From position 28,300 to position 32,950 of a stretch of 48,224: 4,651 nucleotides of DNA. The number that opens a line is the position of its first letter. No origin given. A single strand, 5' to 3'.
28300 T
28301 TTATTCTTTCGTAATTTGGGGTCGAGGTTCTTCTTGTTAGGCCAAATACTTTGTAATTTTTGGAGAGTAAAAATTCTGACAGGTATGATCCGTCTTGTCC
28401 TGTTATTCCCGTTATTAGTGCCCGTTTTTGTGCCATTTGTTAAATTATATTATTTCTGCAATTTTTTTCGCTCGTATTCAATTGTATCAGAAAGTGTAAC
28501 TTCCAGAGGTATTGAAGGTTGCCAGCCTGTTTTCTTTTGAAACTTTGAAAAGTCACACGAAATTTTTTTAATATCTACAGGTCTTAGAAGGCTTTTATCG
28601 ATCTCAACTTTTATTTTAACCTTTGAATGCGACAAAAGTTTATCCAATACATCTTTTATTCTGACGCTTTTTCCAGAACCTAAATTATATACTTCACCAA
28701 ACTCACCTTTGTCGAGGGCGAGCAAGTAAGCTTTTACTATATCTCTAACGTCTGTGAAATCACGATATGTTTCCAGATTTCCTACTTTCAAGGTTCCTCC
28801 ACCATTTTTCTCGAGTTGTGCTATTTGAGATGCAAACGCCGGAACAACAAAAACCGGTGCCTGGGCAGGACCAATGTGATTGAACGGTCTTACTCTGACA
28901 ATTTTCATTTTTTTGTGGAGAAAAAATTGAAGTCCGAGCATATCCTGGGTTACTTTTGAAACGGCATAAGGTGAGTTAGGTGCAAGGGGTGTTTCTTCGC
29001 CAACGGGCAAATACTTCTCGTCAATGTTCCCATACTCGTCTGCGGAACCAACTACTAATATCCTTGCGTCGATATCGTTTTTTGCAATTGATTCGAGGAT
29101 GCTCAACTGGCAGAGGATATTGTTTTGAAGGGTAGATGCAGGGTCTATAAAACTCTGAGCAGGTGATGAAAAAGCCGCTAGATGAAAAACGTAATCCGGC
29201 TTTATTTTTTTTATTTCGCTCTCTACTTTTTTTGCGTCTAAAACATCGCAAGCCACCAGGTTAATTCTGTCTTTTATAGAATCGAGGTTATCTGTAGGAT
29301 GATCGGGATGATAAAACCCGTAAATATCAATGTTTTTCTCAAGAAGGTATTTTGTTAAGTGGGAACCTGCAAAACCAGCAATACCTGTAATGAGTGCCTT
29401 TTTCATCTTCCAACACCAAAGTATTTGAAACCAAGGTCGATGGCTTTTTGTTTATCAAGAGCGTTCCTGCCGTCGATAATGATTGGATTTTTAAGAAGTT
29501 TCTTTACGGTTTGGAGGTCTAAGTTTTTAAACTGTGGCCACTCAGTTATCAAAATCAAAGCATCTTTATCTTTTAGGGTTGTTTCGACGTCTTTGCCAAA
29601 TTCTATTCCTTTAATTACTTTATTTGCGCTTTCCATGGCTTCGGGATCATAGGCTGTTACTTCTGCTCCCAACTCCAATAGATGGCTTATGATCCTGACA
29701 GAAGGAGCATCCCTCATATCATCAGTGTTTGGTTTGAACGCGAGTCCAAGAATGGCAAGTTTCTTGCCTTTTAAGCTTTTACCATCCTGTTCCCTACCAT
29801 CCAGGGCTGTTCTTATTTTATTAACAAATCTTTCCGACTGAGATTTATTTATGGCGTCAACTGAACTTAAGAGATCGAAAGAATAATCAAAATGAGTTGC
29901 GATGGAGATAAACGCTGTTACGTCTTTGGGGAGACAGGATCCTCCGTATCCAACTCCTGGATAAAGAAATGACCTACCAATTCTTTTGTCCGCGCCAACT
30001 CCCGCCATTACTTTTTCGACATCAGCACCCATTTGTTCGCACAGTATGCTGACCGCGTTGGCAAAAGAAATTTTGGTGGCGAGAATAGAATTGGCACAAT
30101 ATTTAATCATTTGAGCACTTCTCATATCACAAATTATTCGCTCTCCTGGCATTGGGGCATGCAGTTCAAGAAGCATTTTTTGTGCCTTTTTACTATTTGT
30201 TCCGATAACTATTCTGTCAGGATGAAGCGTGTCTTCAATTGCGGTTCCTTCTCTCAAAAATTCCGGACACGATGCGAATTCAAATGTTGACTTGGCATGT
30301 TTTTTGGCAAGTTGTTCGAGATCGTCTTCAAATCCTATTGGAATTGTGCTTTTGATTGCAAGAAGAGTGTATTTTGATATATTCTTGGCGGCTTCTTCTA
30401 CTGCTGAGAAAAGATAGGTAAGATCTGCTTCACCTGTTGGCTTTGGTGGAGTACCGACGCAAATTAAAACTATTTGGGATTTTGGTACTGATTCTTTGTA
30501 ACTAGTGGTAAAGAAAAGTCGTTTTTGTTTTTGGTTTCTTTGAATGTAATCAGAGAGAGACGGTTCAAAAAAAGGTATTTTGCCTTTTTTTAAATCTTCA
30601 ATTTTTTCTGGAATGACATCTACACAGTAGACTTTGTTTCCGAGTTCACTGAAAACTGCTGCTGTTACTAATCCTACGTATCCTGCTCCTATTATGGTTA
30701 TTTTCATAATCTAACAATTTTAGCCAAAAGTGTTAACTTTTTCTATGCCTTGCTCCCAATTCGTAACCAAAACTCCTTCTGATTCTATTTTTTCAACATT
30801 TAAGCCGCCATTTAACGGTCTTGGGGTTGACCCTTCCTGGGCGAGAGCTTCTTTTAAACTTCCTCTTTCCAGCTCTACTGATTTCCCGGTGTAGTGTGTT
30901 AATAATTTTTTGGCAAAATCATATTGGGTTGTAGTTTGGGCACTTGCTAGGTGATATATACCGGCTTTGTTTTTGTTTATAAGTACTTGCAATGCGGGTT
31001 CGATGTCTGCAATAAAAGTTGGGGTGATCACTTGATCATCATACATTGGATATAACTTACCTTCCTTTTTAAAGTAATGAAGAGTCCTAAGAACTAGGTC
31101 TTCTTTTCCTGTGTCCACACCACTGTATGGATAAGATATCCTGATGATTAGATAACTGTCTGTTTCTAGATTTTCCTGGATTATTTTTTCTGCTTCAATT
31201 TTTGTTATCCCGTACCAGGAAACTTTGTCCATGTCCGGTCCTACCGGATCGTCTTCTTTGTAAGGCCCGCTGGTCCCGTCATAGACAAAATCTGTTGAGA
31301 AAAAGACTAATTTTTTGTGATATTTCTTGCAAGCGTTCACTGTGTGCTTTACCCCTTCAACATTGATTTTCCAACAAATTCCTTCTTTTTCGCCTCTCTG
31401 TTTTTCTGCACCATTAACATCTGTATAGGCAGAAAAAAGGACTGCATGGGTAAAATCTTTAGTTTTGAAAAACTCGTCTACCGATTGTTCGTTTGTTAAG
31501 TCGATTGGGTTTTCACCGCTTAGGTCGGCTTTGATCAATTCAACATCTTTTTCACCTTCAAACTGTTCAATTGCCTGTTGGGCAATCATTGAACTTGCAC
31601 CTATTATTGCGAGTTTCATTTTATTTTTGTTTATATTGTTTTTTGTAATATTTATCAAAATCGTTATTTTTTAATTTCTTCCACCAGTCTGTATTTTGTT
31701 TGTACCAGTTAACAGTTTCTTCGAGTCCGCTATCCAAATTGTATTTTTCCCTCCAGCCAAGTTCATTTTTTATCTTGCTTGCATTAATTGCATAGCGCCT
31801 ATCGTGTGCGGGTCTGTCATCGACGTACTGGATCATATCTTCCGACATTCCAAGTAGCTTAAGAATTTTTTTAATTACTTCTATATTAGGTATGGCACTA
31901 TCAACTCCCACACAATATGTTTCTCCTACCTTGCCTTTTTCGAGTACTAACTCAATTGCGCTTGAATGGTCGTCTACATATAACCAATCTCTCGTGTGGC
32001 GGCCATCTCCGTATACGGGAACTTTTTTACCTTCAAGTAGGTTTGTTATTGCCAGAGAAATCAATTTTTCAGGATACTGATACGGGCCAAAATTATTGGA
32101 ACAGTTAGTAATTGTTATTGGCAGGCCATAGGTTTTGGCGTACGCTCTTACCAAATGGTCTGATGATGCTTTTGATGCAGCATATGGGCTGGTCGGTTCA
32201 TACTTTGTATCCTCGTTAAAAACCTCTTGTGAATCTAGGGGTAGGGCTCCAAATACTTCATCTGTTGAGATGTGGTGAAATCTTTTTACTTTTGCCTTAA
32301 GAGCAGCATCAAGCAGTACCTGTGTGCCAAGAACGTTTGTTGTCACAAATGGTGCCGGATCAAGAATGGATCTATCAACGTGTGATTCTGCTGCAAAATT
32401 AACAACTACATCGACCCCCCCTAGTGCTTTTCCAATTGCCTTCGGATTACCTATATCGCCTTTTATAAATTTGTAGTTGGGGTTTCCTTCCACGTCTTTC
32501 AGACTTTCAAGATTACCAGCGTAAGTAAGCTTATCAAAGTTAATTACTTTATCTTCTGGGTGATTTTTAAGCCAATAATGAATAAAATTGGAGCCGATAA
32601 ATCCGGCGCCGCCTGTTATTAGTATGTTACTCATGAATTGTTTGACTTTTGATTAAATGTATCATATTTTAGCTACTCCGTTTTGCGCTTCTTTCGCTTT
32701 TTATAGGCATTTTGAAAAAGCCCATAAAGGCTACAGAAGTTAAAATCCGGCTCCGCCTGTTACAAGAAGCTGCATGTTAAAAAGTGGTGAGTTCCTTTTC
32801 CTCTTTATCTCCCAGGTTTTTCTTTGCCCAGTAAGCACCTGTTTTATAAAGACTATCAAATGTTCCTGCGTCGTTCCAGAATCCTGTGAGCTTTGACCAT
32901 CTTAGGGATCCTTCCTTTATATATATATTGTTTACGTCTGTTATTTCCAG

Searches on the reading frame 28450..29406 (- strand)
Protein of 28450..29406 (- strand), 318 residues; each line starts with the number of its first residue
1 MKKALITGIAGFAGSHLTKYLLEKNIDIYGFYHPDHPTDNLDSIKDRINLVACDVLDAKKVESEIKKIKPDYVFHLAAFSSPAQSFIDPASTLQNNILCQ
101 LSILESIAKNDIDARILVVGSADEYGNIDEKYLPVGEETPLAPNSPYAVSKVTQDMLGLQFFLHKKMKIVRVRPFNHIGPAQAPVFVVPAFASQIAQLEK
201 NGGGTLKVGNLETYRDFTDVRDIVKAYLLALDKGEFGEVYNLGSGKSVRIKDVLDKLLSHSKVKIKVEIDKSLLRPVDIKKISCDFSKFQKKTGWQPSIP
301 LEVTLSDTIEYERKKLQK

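Call 55: search_protein_families(library=pfam, proteins=[window:28450-29406:-], max_evalue=0.0001)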
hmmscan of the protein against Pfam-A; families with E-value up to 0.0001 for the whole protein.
window:28450-29406:- (318 aa): 5 families
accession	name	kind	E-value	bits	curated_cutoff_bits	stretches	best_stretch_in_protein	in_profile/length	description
PF16363.11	GDP_Man_Dehyd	-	7.8e-65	219.9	27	1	5-306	1-330/332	GDP-mannose 4,6 dehydratase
PF01370.27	Epimerase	-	2.9e-51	174.7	20.9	1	4-243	1-240/240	NAD dependent epimerase/dehydratase family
PF02719.21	Polysacc_synt_2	-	1.4e-14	54.4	20.2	2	5-118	2-126/293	Polysaccharide biosynthesis protein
PF01073.25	3Beta_HSD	-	1.5e-07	31.2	22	1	5-231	1-229/280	3-beta hydroxysteroid dehydrogenase/isomerase family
PF04321.23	RmlD_sub_bind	-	1.5e-06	27.9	27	1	3-153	2-131/287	RmlD substrate binding domain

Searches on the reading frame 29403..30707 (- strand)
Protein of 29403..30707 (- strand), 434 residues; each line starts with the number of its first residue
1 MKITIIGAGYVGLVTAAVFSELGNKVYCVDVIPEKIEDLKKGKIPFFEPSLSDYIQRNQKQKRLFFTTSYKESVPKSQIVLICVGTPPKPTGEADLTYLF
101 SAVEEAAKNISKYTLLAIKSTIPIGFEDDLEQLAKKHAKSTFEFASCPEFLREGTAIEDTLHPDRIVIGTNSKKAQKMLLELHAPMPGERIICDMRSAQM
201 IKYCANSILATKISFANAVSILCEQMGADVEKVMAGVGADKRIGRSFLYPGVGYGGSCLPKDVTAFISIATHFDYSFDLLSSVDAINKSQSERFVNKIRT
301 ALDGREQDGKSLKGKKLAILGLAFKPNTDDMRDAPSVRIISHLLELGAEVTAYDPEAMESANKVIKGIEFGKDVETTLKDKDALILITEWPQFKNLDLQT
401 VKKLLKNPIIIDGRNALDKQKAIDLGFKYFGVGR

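Call 55: search_protein_families(library=pfam, proteins=[window:29403-30707:-], max_evalue=0.0001)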
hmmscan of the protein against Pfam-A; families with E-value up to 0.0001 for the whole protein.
window:29403-30707:- (434 aa): 6 families
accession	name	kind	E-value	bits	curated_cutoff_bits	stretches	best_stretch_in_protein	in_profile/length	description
PF03721.20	UDPG_MGDP_dh_N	-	1.4e-59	201.3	27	1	1-181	1-186/187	UDP-glucose/GDP-mannose dehydrogenase family, NAD binding domain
PF03720.21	UDPG_MGDP_dh_C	-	5.1e-35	120.4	30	1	318-419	1-103/103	UDP-glucose/GDP-mannose dehydrogenase family, UDP binding domain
PF00984.24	UDPG_MGDP_dh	-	4.6e-34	116.8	25.4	1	196-288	1-93/94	UDP-glucose/GDP-mannose dehydrogenase family, central domain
PF01262.27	AlaDh_PNT_C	-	1.9e-05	24.6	23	0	2-43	30-72/214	Alanine dehydrogenase/PNT, C-terminal domain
PF00070.33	Pyr_redox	-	3e-05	24.9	22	0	2-31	1-30/82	Pyridine nucleotide-disulphide oxidoreductase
PF03446.21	NAD_binding_2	-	9.8e-05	22.9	21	0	2-89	1-68/161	NAD binding domain of 6-phosphogluconate dehydrogenase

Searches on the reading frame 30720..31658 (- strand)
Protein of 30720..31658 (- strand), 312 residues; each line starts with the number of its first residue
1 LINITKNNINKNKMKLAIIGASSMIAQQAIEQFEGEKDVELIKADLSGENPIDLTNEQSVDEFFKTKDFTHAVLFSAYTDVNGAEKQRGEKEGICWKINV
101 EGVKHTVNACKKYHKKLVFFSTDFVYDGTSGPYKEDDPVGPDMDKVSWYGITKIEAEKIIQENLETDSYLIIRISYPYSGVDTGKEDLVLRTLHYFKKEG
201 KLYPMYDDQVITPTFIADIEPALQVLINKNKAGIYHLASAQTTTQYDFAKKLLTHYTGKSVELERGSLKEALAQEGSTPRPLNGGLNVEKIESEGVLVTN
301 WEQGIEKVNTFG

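Call 14: search_protein_families(library=pfam, proteins=[window:30720-31658:-], max_evalue=0.00001)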
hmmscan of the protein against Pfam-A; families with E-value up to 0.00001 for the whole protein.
window:30720-31658:- (312 aa): 3 families
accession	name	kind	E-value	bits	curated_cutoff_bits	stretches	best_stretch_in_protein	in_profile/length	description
PF04321.23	RmlD_sub_bind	-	1.1e-41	143.3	27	1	14-308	1-281/287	RmlD substrate binding domain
PF01370.27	Epimerase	-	2e-13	50.7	20.9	1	18-181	3-176/240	NAD dependent epimerase/dehydratase family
PF07993.18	NAD_binding_4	-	1.1e-07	31.7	20.1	1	94-183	107-213/258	Male sterility protein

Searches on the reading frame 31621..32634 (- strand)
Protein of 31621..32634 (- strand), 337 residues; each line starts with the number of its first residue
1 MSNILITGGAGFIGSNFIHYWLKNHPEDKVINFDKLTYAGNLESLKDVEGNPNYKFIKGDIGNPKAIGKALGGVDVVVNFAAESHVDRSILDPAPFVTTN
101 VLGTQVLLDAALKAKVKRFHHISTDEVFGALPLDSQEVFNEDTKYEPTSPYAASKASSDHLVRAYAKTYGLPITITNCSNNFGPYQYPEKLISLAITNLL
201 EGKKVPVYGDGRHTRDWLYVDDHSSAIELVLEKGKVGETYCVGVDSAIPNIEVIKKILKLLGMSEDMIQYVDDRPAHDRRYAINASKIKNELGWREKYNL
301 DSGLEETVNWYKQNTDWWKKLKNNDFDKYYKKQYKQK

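Call 11: find_encoding_contigs(protein=window:31621-32634:-, flank=3000, max_places=10)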
Protein window:31621-32634:- (337 aa): 3 contigs read that carry it; 2 places shown.
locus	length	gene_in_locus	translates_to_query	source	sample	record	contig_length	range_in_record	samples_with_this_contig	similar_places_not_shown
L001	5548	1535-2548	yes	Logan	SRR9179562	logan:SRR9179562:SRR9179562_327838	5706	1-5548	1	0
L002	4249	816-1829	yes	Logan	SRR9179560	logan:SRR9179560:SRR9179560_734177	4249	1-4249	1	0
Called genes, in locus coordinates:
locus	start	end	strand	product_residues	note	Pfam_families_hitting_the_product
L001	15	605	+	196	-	PF04203:Sortase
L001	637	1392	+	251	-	PF00483:NTP_transferase, PF12804:NTP_transf_3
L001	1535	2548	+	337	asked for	PF01073:3Beta_HSD, PF01370:Epimerase, PF02719:Polysacc_synt_2, PF04321:RmlD_sub_bind, PF05368:NmrA (weak), PF07993:NAD_binding_4, PF13460:NAD_binding_10, PF16363:GDP_Man_Dehyd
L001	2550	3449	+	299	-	PF01370:Epimerase, PF04321:RmlD_sub_bind, PF07993:NAD_binding_4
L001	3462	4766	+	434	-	PF01262:AlaDh_PNT_C (faint), PF03721:UDPG_MGDP_dh_N, PF00984:UDPG_MGDP_dh, PF03720:UDPG_MGDP_dh_C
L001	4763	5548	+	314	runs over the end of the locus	?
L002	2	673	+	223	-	?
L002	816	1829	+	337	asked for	PF01073:3Beta_HSD, PF01370:Epimerase, PF02719:Polysacc_synt_2, PF04321:RmlD_sub_bind, PF05368:NmrA (weak), PF07993:NAD_binding_4, PF13460:NAD_binding_10, PF16363:GDP_Man_Dehyd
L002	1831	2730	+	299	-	PF01370:Epimerase, PF04321:RmlD_sub_bind, PF07993:NAD_binding_4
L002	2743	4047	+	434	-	PF01262:AlaDh_PNT_C (faint), PF03721:UDPG_MGDP_dh_N, PF00984:UDPG_MGDP_dh, PF03720:UDPG_MGDP_dh_C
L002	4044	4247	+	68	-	?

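Call 14: search_protein_families(library=pfam, proteins=[window:31621-32634:-], max_evalue=0.00001)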
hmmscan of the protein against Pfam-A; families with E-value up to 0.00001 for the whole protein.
window:31621-32634:- (337 aa): 7 families
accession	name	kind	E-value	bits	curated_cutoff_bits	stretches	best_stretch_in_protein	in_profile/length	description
PF16363.11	GDP_Man_Dehyd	-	3e-81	273.9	27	1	5-307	1-332/332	GDP-mannose 4,6 dehydratase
PF01370.27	Epimerase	-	2.4e-66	224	20.9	1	4-243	1-240/240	NAD dependent epimerase/dehydratase family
PF01073.25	3Beta_HSD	-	2.5e-21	76.4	22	1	5-226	1-224/280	3-beta hydroxysteroid dehydrogenase/isomerase family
PF02719.21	Polysacc_synt_2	-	4.8e-17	62.5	20.2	1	4-126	1-130/293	Polysaccharide biosynthesis protein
PF07993.18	NAD_binding_4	-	6.6e-16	58.7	20.1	1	6-180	1-206/258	Male sterility protein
PF04321.23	RmlD_sub_bind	-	2.5e-12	46.9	27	1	3-168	2-142/287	RmlD substrate binding domain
PF13460.12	NAD_binding_10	-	1.6e-10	41.6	27.2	1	8-165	1-134/184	NAD(P)H-binding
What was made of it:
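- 31621..32634 (-): rmlB (dTDP-glucose 4,6-dehydratase). Its first 12 codons (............, 32634-32599) are supplied by the insert. Pfam GDP_Man_Dehyd 3e-81 (call 14).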

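Call 45: find_homologous_proteins(query=window:31621-32634:-, max_evalue=1e-60)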
Query window:31621-32634:- (337 aa): 8000 proteins with E <= 1e-60 among 8000 candidates; the best 120 are listed.
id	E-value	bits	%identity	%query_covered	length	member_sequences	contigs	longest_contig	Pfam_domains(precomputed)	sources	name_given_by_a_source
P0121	2.1e-228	775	100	100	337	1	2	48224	PF04321.24,PF16363.12,PF02719.22,PF05368.20,PF01073.26,PF07993.19,PF13460.13,PF01370.28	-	-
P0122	7.4e-178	609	76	99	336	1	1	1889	PF04321.24,PF16363.12,PF02719.22,PF01073.26,PF07993.19,PF13460.13,PF01370.28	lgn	-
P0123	1.6e-177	608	77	99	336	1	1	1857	PF04321.24,PF16363.12,PF02719.22,PF01073.26,PF07993.19,PF13460.13,PF01370.28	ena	-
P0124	2.1e-177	607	77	99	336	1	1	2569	PF04321.24,PF16363.12,PF02719.22,PF01073.26,PF07993.19,PF13460.13,PF01370.28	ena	-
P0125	2.2e-176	604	77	99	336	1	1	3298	PF04321.24,PF16363.12,PF02719.22,PF01073.26,PF07993.19,PF13460.13,PF01370.28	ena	-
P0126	3.4e-176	603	75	99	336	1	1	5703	PF04321.24,PF16363.12,PF02719.22,PF01073.26,PF07993.19,PF13460.13,PF01370.28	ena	-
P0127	3.5e-176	603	76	98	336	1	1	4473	PF04321.24,PF16363.12,PF02719.22,PF01073.26,PF07993.19,PF13460.13,PF01370.28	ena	-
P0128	1.1e-175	602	76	98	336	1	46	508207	PF04321.24,PF16363.12,PF02719.22,PF01073.26,PF07993.19,PF13460.13,PF01370.28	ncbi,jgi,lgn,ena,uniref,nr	ncbi:dTDP-glucose 4,6-dehydratase [Candidatus Curtissbacteria bacterium RIFOXYD1_FULL_41_36]|uniref:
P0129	1.5e-175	601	76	98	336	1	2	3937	PF04321.24,PF16363.12,PF02719.22,PF01073.26,PF07993.19,PF13460.13,PF01370.28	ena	-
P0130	2.9e-175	600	76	98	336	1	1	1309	PF04321.24,PF16363.12,PF02719.22,PF01073.26,PF07993.19,PF13460.13,PF01370.28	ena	-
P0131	4.1e-175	600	76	98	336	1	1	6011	PF04321.24,PF16363.12,PF02719.22,PF01073.26,PF07993.19,PF13460.13,PF01370.28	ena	-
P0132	7.7e-175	599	75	98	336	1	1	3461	PF04321.24,PF16363.12,PF02719.22,PF01073.26,PF07993.19,PF13460.13,PF01370.28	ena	-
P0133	1.0e-174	599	75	98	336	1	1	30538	PF04321.24,PF16363.12,PF02719.22,PF01073.26,PF07993.19,PF13460.13,PF01370.28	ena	-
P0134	1.3e-174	598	74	99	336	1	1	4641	PF04321.24,PF16363.12,PF02719.22,PF01073.26,PF07993.19,PF13460.13,PF01370.28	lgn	-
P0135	1.6e-174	598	75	99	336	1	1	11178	PF04321.24,PF16363.12,PF02719.22,PF05368.20,PF01073.26,PF07993.19,PF13460.13,PF01370.28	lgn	-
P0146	2.9e-172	591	74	99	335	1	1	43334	PF04321.24,PF16363.12,PF02719.22,PF01073.26,PF07993.19,PF13460.13,PF01370.28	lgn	-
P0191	2.4e-168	578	73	99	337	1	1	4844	PF04321.24,PF16363.12,PF02719.22,PF01073.26,PF07993.19,PF13460.13,PF01370.28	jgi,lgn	jgi:dTDP-glucose 4,6-dehydratase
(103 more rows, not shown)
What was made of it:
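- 31621..32634 (-): Homologues are named dTDP-glucose 4,6-dehydratase, Curtissbacteria (call 45).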

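Call 48: find_encoding_contigs(protein=P0146, flank=3000, max_places=2)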
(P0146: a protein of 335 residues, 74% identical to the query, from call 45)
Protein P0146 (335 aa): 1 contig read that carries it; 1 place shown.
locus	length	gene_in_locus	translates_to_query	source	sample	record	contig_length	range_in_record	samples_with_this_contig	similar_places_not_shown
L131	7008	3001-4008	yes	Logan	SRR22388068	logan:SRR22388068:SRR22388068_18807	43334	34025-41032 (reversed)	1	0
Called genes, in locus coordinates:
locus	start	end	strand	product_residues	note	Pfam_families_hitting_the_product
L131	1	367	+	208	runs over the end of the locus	-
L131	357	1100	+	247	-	PF00932:LTD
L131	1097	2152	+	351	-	PF00353:HemolysinCabind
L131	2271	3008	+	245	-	PF00483:NTP_transferase, PF12804:NTP_transf_3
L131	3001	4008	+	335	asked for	PF01073:3Beta_HSD, PF01370:Epimerase, PF02719:Polysacc_synt_2, PF04321:RmlD_sub_bind, PF07993:NAD_binding_4, PF13460:NAD_binding_10, PF16363:GDP_Man_Dehyd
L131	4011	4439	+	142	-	PF05523:FdtA (weak), PF14667:Polysacc_synt_C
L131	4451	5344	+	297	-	PF01370:Epimerase, PF04321:RmlD_sub_bind, PF02719:Polysacc_synt_2 (weak), PF16363:GDP_Man_Dehyd (weak)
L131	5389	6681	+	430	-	PF03721:UDPG_MGDP_dh_N, PF00984:UDPG_MGDP_dh, PF03720:UDPG_MGDP_dh_C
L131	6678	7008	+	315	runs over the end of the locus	PF01073:3Beta_HSD, PF01370:Epimerase, PF02719:Polysacc_synt_2, PF04321:RmlD_sub_bind (faint), PF16363:GDP_Man_Dehyd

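Call 49: find_encoding_contigs(protein=P0191, flank=3000, max_places=2)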
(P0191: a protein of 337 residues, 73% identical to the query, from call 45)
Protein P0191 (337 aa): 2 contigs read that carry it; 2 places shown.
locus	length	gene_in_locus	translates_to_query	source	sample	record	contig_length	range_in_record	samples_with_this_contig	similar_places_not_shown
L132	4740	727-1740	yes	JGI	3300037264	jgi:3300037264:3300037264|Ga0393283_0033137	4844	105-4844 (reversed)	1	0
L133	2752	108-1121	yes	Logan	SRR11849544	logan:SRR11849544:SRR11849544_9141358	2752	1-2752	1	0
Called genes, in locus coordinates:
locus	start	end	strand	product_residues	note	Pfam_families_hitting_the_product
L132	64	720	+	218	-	PF00483:NTP_transferase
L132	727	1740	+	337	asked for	PF01073:3Beta_HSD, PF01370:Epimerase, PF02719:Polysacc_synt_2, PF04321:RmlD_sub_bind, PF07993:NAD_binding_4, PF13460:NAD_binding_10, PF16363:GDP_Man_Dehyd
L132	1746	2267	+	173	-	PF00908:dTDP_sugar_isom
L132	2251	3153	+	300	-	PF01370:Epimerase, PF02719:Polysacc_synt_2 (faint), PF04321:RmlD_sub_bind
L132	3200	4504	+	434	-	PF03721:UDPG_MGDP_dh_N, PF00984:UDPG_MGDP_dh, PF03720:UDPG_MGDP_dh_C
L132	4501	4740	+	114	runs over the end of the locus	?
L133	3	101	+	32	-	?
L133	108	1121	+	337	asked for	PF01073:3Beta_HSD, PF01370:Epimerase, PF02719:Polysacc_synt_2, PF04321:RmlD_sub_bind, PF07993:NAD_binding_4, PF13460:NAD_binding_10, PF16363:GDP_Man_Dehyd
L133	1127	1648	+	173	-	PF00908:dTDP_sugar_isom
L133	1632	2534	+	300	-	PF01370:Epimerase, PF02719:Polysacc_synt_2 (faint), PF04321:RmlD_sub_bind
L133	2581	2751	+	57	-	?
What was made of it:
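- In L131-L133 rmlA abuts rmlB (calls 48, 49).
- Tried and rejected: (L131-L133) have rmlA directly abutting rmlB and no UTR (calls 48, 49).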

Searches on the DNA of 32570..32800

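Call 38: search_rna_families(source=window, start=32570, end=32800, threshold=evalue, max_evalue=10)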
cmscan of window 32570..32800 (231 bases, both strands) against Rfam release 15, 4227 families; matches with E-value up to 10: 10.
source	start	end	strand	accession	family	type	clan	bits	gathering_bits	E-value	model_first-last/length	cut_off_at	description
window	32617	32703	-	RF01190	snR50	Gene; snRNA; snoRNA; CD-box;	-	15.7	45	6.2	1-89/89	no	Small nucleolar RNA snR50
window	32691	32732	+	RF03823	mir-1814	Gene; miRNA;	-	15.2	90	1.2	1-70/70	no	mir-1814 microRNA precursor family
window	32680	32747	-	RF03244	mir-4798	Gene; miRNA;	-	14.4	75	4.2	1-75/75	no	mir-4798 microRNA precursor family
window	32686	32741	+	RF03578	mir-3910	Gene; miRNA;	-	13.5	95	6.9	1-82/82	no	mir-3910 microRNA precursor family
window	32694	32787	+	RF02518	mir-2494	Gene; miRNA;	-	13.4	140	9.3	1-113/113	no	mir-2494 microRNA precursor family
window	32687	32739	+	RF03377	mir-960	Gene; miRNA;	-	13.1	100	9.7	1-93/93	no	mir-960 microRNA precursor family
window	32570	32617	+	RF00286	SCARNA8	Gene; snRNA; snoRNA; scaRNA;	-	12.4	53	4.5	85-131/131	5'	Small Cajal body specific RNA 8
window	32678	32750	-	RF00140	Alpha_RBS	Cis-reg;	-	10.8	38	2.7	4-81/110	no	Alpha operon ribosome binding site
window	32582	32601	+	RF01905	HOTAIR_2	Gene; lncRNA;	-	10.2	60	4.1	50-69/69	no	HOTAIR conserved region 2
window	32680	32759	-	RF01894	PCA3_2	Gene; lncRNA;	-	5.8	100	5.3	330-409/409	no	Prostate cancer antigen RNA 3 conserved region 2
